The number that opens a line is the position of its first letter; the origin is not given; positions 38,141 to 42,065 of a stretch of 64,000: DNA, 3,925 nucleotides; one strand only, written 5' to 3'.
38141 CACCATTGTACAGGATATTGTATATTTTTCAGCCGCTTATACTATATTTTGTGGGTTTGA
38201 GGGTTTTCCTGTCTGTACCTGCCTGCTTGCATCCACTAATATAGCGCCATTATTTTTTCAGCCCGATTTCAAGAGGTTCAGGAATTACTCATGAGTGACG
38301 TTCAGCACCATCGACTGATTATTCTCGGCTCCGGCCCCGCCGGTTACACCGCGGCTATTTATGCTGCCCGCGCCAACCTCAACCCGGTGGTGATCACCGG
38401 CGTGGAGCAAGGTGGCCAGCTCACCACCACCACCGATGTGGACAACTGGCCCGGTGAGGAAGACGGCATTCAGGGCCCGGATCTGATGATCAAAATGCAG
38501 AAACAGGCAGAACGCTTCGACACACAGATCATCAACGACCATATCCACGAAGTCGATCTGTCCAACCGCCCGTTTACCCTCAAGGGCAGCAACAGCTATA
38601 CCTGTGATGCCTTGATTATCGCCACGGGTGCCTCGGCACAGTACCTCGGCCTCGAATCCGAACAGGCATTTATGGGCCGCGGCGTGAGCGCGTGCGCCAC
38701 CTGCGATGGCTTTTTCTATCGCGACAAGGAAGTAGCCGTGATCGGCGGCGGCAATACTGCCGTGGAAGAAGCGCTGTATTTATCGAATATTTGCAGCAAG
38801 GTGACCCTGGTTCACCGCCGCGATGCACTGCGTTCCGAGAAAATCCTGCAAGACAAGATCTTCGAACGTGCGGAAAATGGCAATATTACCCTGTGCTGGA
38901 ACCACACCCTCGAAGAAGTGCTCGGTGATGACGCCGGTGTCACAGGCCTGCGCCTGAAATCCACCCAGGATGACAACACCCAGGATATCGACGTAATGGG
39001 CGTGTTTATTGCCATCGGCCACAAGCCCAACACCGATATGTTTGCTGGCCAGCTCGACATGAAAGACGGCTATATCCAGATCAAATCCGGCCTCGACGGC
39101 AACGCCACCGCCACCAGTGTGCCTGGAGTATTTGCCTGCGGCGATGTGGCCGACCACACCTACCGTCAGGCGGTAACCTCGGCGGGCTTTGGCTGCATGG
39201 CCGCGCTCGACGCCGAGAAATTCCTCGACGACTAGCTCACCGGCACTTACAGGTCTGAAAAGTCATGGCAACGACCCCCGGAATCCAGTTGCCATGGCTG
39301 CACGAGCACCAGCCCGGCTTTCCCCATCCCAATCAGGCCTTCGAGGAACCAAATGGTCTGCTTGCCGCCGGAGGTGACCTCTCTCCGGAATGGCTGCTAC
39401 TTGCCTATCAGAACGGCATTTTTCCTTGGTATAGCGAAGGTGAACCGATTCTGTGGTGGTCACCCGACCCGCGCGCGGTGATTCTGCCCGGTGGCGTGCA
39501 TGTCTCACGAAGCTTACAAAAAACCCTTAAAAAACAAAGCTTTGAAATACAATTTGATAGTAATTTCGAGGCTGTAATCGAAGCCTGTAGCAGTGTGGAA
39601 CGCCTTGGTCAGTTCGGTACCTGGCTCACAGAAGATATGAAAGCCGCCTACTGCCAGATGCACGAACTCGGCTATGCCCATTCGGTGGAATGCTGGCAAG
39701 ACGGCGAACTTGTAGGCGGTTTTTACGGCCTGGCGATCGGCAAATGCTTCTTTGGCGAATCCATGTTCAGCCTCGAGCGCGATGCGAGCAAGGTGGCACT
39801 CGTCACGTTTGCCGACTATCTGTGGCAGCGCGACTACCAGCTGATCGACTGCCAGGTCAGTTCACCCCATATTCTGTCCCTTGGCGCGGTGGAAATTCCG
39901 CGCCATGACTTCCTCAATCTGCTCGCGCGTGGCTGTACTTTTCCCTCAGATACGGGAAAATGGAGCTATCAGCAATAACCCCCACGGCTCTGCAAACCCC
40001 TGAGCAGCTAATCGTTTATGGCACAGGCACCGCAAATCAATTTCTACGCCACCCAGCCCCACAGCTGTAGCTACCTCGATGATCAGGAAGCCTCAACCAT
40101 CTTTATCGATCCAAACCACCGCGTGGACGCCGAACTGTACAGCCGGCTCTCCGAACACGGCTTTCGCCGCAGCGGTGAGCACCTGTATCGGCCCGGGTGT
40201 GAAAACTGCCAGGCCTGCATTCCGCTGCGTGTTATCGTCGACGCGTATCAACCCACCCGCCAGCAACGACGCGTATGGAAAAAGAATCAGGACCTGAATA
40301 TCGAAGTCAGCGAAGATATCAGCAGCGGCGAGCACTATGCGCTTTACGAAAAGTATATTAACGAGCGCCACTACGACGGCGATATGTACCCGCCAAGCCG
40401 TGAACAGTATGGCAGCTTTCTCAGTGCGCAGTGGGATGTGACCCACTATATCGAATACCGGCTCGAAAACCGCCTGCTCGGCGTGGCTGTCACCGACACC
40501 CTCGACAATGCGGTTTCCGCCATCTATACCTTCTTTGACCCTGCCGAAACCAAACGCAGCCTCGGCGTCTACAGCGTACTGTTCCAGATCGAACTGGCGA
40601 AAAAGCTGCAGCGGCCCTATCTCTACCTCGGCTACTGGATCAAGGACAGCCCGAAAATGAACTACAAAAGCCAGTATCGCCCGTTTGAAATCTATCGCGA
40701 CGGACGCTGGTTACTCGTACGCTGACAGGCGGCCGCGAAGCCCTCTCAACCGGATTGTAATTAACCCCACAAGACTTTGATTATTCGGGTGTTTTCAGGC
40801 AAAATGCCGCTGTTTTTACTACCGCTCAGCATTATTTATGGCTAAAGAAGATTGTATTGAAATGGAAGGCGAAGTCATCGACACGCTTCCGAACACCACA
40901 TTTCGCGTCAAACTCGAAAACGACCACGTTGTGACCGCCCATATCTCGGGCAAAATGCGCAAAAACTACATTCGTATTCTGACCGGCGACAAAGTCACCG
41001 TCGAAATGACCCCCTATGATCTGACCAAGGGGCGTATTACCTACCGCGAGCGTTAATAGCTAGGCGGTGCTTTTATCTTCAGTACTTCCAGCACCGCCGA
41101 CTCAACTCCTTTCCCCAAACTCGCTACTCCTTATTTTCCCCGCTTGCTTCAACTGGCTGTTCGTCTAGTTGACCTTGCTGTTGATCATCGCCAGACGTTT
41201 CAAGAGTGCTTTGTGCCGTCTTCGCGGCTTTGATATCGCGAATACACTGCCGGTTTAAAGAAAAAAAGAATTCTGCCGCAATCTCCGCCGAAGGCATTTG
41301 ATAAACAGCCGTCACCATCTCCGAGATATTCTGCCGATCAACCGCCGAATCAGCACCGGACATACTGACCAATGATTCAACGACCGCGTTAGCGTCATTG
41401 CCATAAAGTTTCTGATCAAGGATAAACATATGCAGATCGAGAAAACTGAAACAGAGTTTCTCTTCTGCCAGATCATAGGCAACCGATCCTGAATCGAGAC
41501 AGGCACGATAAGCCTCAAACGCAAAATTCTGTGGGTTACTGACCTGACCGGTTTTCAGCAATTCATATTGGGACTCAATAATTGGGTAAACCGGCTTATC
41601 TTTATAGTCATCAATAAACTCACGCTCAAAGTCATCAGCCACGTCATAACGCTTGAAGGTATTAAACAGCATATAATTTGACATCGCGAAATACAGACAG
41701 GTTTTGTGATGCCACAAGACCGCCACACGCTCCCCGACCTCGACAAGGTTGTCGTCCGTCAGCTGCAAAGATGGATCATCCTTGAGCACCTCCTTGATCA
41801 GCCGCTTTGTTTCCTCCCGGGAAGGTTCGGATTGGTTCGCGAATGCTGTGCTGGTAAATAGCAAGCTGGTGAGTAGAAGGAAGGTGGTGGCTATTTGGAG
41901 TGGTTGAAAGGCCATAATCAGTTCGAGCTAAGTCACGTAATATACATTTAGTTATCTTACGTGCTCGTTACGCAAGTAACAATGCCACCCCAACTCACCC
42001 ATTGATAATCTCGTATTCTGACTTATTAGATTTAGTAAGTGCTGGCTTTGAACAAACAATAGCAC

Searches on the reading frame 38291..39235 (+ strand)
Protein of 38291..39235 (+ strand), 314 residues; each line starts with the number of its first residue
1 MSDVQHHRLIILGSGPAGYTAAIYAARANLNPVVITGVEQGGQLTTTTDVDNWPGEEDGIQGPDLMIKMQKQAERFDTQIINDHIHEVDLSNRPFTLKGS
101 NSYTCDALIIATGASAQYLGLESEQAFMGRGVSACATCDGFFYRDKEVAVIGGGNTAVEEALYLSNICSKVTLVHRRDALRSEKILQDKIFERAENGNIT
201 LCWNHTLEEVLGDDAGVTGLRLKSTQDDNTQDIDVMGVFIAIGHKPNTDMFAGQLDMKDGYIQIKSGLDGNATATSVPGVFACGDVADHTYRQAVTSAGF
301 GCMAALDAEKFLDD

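Call 9: search_protein_families(library=pfam, proteins=[window:38291-39235:+], max_evalue=0.001)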
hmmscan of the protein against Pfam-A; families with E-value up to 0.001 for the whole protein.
window:38291-39235:+ (314 aa): 8 families
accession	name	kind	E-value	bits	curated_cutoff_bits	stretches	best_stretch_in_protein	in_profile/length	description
PF07992.20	Pyr_redox_2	-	7e-51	173.8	26.1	1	8-297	2-287/291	Pyridine nucleotide-disulphide oxidoreductase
PF13738.12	Pyr_redox_3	-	5.8e-18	65.6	30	1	61-284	79-305/305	Pyridine nucleotide-disulphide oxidoreductase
PF00070.33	Pyr_redox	-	9.7e-17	61.7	22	1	148-223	2-80/82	Pyridine nucleotide-disulphide oxidoreductase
PF01266.30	DAO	-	6.7e-06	26.3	27.9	0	61-119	147-208/353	FAD dependent oxidoreductase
PF00890.30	FAD_binding_2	-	8.5e-06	25.6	20.4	1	9-44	2-38/414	FAD binding domain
PF03486.20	HI0933_like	-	1e-05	25.6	50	0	8-39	2-33/244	HI0933-like protein Rossmann domain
PF01134.28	GIDA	-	2.2e-05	24.2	22.1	0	9-36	2-29/391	Glucose inhibited division protein A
PF12831.13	FAD_oxidored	-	0.00014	21.8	27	0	10-47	3-41/416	FAD dependent oxidoreductase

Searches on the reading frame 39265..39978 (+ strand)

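Call 9: search_protein_families(library=pfam, proteins=[window:39265-39978:+], max_evalue=0.001)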
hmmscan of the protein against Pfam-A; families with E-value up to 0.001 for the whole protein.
window:39265-39978:+ (237 aa): 1 family
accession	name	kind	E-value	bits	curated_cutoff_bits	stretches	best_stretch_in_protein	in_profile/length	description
PF03588.20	Leu_Phe_trans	-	3.7e-75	251.6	22.7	1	41-212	1-171/171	Leucyl/phenylalanyl-tRNA protein transferase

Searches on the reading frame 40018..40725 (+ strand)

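Call 9: search_protein_families(library=pfam, proteins=[window:40018-40725:+], max_evalue=0.001)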
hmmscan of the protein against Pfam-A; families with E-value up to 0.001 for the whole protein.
window:40018-40725:+ (235 aa): 2 families
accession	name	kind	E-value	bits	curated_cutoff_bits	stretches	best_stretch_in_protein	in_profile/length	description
PF04377.21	ATE_C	-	3.6e-43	147.5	25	1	105-226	1-121/122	Arginine-tRNA-protein transferase, C terminus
PF04376.19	ATE_N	-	1.3e-24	86.6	27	1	15-85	1-72/72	Arginine-tRNA-protein transferase, N terminus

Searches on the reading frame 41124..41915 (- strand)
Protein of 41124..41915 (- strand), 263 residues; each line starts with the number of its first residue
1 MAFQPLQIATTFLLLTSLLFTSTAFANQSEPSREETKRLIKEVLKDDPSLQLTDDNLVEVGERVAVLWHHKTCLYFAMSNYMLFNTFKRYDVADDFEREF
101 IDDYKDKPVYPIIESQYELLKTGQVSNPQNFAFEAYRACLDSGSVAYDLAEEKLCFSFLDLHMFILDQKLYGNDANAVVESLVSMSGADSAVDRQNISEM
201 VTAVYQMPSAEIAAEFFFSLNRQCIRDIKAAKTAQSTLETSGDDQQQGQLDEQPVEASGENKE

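Call 9: search_protein_families(library=pfam, proteins=[window:41124-41915:-], max_evalue=0.001)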
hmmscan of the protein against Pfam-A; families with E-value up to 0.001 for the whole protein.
window:41124-41915:- (263 aa): 0 families

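Call 98: search_protein_families(library=pfam, proteins=[window:41124-41915:-], max_evalue=0.01)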
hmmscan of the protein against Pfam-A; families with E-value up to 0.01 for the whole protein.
window:41124-41915:- (263 aa): 1 family
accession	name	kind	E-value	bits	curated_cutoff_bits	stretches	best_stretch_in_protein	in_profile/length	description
PF11829.13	DUF3349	-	0.002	19.3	28.3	0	163-207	27-71/94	Protein of unknown function (DUF3349)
